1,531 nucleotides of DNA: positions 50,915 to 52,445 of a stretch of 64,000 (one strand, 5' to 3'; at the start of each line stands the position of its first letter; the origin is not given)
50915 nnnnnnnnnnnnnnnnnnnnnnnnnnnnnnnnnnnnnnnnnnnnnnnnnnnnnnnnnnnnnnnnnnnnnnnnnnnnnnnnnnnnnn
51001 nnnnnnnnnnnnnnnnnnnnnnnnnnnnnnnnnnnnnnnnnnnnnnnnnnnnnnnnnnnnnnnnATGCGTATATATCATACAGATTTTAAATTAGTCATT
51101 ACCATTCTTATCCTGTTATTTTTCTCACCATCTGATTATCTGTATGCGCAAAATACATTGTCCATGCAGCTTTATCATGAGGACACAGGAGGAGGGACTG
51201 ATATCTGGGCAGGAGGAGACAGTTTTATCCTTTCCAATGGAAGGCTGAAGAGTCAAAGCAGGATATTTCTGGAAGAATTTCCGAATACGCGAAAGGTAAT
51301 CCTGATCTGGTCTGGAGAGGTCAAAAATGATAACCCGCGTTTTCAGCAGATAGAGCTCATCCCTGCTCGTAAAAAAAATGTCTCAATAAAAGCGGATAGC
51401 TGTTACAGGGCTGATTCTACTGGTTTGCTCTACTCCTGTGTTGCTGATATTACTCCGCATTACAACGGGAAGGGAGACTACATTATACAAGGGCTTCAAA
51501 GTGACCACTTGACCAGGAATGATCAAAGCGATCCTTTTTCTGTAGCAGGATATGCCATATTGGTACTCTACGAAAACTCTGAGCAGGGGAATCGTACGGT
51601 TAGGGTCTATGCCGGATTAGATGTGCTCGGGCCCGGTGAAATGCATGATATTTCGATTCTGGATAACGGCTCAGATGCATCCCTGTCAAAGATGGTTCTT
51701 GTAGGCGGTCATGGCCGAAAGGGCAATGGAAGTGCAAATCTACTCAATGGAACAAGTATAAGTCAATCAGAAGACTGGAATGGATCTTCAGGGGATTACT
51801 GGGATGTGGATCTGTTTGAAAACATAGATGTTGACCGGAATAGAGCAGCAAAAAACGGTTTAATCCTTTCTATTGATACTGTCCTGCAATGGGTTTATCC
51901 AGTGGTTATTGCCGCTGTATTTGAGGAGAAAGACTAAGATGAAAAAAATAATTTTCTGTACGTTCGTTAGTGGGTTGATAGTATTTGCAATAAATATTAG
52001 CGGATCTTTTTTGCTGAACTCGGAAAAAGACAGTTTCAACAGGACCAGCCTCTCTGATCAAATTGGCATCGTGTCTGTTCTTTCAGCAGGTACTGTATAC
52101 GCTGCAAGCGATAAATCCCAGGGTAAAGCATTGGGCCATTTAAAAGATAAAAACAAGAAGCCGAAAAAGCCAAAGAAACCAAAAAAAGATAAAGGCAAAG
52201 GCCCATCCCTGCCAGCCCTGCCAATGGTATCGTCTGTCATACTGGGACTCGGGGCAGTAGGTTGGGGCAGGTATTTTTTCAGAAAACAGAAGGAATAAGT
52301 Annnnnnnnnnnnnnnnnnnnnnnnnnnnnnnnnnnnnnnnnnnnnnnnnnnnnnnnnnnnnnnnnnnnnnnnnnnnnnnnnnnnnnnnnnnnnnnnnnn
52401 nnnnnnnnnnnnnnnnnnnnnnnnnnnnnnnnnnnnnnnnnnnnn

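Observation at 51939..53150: Dedicated exosortase with a single adjacent substrate bearing a noncanonical CTERM sorting signal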

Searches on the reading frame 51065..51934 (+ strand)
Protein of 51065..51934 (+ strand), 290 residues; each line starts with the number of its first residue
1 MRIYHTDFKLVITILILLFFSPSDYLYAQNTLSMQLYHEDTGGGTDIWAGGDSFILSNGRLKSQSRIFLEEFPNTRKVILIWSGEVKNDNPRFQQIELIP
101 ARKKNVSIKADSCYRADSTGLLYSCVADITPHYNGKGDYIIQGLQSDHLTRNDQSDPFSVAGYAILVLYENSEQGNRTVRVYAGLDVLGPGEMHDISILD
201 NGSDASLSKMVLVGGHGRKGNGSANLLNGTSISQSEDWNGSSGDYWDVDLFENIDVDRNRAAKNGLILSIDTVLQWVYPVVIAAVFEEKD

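Call 5: search_protein_families(library=ncbifam, proteins=[window:51065-51934:+], max_evalue=1)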
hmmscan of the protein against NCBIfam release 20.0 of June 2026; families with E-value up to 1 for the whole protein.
window:51065-51934:+ (290 aa): 0 families

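Call 6: search_protein_families(library=pfam, proteins=[window:51065-51934:+], max_evalue=1)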
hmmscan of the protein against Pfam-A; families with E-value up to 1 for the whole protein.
window:51065-51934:+ (290 aa): 1 family
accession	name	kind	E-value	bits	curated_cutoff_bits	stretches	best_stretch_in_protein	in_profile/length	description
PF11824.13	DUF3344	-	0.078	13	27.2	1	125-249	114-240/275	Protein of unknown function (DUF3344)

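Call 53: search_solved_structures(query=A5, max_evalue=10)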
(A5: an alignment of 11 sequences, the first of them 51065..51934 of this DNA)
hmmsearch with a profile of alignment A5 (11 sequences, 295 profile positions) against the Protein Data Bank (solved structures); distinct sequences matched with E-value up to 10: 0.

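Call 54: search_protein_families(library=pfam, alignment_id=A5, max_evalue=1)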
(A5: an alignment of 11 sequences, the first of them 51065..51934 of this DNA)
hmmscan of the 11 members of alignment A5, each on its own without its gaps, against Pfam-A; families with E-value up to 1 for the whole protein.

A. member 1, window:51065-51934:+ (290 aa): 1 family
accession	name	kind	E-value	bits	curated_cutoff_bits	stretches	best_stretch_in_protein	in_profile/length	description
PF11824.13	DUF3344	-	0.078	13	27.2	1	125-249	114-240/275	Protein of unknown function (DUF3344)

B. families by the number of members that match (of 11 scanned): 4 families
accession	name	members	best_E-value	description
PF11824.13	DUF3344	7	0.036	Protein of unknown function (DUF3344)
PF07550.17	Shr-like_HID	1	0.0049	Heme-binding protein Shr-like, Hb-interacting domain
PF20987.3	I-TevI_DNA-bd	1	0.075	Intron-encoded endonuclease 1, DNA-binding domain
PF16573.10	CLP1_N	1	0.11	N-terminal beta-sandwich domain of polyadenylation factor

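Call 63: predict_structure(protein=window:51065-51934:+)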
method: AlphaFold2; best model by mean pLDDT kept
length: 290 residues; sequences in the alignment: 1
mean_pLDDT: 37.3   pTM: 0.35
mean pLDDT of the five models: 37.3, 34.5, 32.4, 31.2, 28.5
residues with pLDDT >= 90: 0; 70-90: 0; 50-70: 18; < 50: 272
segments of 3 or more residues with pLDDT < 50: 1-7, 19-74, 76-81, 83-165, 171-290
pLDDT, mean of each block of 10 residues (from residue 1): 43 54 39 29 29 29 39 48 41 35 37 38 42 40 36 35 48 48 39 34 37 34 31 30 30 32 32 32 39
secondary structure, 60 per line:
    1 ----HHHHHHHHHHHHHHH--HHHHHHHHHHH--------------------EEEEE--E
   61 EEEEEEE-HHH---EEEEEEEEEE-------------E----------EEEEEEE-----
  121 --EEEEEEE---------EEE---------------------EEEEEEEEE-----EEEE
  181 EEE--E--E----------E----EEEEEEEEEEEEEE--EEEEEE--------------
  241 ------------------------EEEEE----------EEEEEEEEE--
elements in order: H5-19 H22-32 E53-57 E60-67 E75-84 E109-115 E123-129 E139-141 E163-171 E177-183 E205-218 E221-226 E265-269 E280-288

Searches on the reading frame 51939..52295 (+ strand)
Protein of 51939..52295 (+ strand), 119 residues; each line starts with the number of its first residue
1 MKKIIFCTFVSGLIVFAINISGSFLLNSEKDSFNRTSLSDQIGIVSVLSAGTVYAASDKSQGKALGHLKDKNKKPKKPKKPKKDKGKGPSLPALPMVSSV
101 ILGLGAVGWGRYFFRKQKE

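Call 5: search_protein_families(library=ncbifam, proteins=[window:51939-52295:+], max_evalue=1)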
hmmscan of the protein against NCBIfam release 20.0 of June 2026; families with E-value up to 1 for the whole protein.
window:51939-52295:+ (119 aa): 2 families
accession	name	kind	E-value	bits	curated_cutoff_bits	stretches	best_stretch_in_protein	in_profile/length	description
TIGR01193.1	bacteriocin_ABC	subfamily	0.0029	16.2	523.85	1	2-47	155-200/708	peptide cleavage/export ABC transporter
NF053819.1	EF0750_LPXTG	subfamily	0.091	13.3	47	1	1-118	1-103/105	EF2685/EF0750 family sortase-dependent surface protein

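Call 6: search_protein_families(library=pfam, proteins=[window:51939-52295:+], max_evalue=1)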
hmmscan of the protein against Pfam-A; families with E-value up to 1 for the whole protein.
window:51939-52295:+ (119 aa): 0 families

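Call 10: find_homologous_proteins(query=window:51939-52295:+, max_evalue=0.01)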
Query window:51939-52295:+ (119 aa): 11 proteins with E <= 0.01 among 93 candidates.
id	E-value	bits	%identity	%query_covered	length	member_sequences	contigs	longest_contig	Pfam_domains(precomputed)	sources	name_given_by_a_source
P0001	1.8e-70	252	100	100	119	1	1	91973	-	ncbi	-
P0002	4.4e-46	174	68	99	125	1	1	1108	-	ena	-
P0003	3.1e-44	168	66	99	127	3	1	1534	-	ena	-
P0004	7.7e-41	157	61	99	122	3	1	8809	-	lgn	-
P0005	1.9e-38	149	59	99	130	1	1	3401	-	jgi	jgi:hypothetical protein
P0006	5.0e-38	148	60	99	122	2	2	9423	-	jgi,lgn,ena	-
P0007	1.8e-37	146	61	99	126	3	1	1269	-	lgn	-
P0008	3.5e-37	145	57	99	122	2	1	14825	-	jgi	jgi:hypothetical protein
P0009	8.6e-33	131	52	100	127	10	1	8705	-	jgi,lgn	-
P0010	2.2e-27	113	52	99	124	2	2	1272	-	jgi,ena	-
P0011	1.8e-5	43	67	20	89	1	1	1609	-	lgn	-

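Call 13: find_encoding_contigs(protein=P0001, flank=10000, max_places=3)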
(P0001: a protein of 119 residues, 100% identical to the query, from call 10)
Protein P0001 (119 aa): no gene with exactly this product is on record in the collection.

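Call 26: search_protein_representatives(alignment_id=A1)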
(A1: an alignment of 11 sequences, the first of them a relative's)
Query: 11 sequences, 122 profile positions. Proteins with E-value up to 0.001 (for the whole library): 15; up to 1e-10: 6; up to 1e-30: 1. The best 15 are listed.
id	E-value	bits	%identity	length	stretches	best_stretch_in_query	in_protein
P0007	1.1e-57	209.4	-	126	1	1-122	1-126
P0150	1.6e-22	95.8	-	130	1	1-119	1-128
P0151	1.7e-21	92.6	-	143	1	1-120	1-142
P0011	2.2e-21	92.2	-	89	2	42-122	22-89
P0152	9.2e-11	57.9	-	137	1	1-121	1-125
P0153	9.4e-11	57.9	-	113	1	39-121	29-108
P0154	1.9e-10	56.9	-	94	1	37-121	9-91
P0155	2.5e-10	56.5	-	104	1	50-121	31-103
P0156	2.9e-10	56.3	-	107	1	22-121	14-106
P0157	4.2e-09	52.5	-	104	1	14-121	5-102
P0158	5.5e-09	52.2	-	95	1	81-120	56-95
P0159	5.6e-08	48.9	-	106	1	61-121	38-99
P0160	7.8e-07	45.2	-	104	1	68-121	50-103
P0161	1.8e-06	44.1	-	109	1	1-121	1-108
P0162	1.0e-05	41.6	-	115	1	53-121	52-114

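Call 47: list_cluster_members(proteins=[P0001, P0012, P0030, P0052, P0056, P0065, P0083, P0035, P0040, P0088])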
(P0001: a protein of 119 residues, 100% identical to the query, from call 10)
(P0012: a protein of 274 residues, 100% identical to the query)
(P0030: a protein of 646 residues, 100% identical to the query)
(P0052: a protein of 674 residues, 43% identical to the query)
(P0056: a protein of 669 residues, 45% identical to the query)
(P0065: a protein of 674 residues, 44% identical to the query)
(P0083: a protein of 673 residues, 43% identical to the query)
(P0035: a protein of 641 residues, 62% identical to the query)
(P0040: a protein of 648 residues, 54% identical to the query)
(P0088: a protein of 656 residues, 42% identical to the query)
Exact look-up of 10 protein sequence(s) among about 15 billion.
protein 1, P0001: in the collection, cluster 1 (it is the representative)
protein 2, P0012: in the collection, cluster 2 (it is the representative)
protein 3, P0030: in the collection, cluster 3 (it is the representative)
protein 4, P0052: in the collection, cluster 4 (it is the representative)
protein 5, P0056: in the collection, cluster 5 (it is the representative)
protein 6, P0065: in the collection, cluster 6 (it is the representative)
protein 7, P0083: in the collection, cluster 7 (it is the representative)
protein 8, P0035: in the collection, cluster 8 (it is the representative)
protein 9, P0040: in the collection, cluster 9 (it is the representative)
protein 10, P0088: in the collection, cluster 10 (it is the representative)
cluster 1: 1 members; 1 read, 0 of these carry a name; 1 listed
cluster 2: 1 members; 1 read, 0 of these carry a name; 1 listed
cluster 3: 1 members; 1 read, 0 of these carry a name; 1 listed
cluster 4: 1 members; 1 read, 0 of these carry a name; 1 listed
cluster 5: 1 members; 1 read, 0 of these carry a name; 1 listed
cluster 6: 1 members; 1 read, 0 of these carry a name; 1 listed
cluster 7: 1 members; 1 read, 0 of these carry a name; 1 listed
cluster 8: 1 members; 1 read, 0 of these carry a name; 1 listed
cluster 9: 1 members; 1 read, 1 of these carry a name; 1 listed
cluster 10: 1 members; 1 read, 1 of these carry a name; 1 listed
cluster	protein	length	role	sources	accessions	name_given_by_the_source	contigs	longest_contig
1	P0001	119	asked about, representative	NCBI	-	-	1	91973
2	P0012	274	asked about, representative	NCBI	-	-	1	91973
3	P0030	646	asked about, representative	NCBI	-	-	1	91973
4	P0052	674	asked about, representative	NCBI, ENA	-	-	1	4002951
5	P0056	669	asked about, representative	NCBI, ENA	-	-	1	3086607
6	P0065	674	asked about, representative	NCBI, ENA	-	-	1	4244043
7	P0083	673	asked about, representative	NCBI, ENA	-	-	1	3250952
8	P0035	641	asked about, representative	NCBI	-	-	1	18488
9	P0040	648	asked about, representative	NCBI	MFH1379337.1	MAG: exosortase-associated EpsI family protein [bacterium]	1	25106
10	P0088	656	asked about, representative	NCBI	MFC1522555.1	exosortase-associated EpsI family protein [Elusimicrobiota bacterium]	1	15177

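Call 57: search_protein_families(library=ncbifam, alignment_id=A6, max_evalue=10)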
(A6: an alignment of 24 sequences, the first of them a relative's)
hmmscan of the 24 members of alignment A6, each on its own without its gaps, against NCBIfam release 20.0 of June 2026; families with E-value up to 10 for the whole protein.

A. member 1, P0001 (119 aa): 2 families
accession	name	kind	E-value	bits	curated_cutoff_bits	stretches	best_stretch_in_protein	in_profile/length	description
TIGR01193.1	bacteriocin_ABC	subfamily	0.0029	16.2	523.85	1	2-47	155-200/708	peptide cleavage/export ABC transporter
NF053819.1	EF0750_LPXTG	subfamily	0.091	13.3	47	1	1-118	1-103/105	EF2685/EF0750 family sortase-dependent surface protein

B. families by the number of members that match (of 24 scanned): 39 families (the first 25 are shown)
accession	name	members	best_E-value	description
TIGR01167.1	LPXTG_anchor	10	0.003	LPXTG cell wall anchor domain-containing protein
NF053819.1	EF0750_LPXTG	8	5.7e-06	EF2685/EF0750 family sortase-dependent surface protein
TIGR02595.1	PEP_CTERM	3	0.013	PEP-CTERM sorting domain-containing protein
NF005363.0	PRK06876.1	3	0.11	F0F1 ATP synthase subunit C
NF033598.2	elast_bind_EbpS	2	0.00019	elastin-binding protein EbpS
NF053636.1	DDHlcsCsdAPsy1082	2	0.0072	DEAD/DEAH box helicase CsdA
NF033846.1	Rumino_NPXTG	2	0.0077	NPXTG-anchored protein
NF058571.1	GVDTG_CTERM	2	0.078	GVDTG sorting domain-containing protein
NF005030.0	PRK06439.1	2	0.083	NADH dehydrogenase subunit J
NF008764.0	PRK11798.1-4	2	0.09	ClpXP protease specificity-enhancing factor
NF033507.3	Loki-CTERM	2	0.1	Loki-CTERM sorting domain-containing protein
TIGR01622.1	SF-CC1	2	1.5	splicing factor, CC1-like family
TIGR03663.1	TIGR03663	1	0.00021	flippase activity-associated protein Agl23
TIGR01193.1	bacteriocin_ABC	1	0.0029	peptide cleavage/export ABC transporter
NF006937.0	PRK09419.1-4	1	0.007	multifunctional 2',3'-cyclic-nucleotide 2'-phosphodiesterase/3'-nucleotidase/5'-nucleotidase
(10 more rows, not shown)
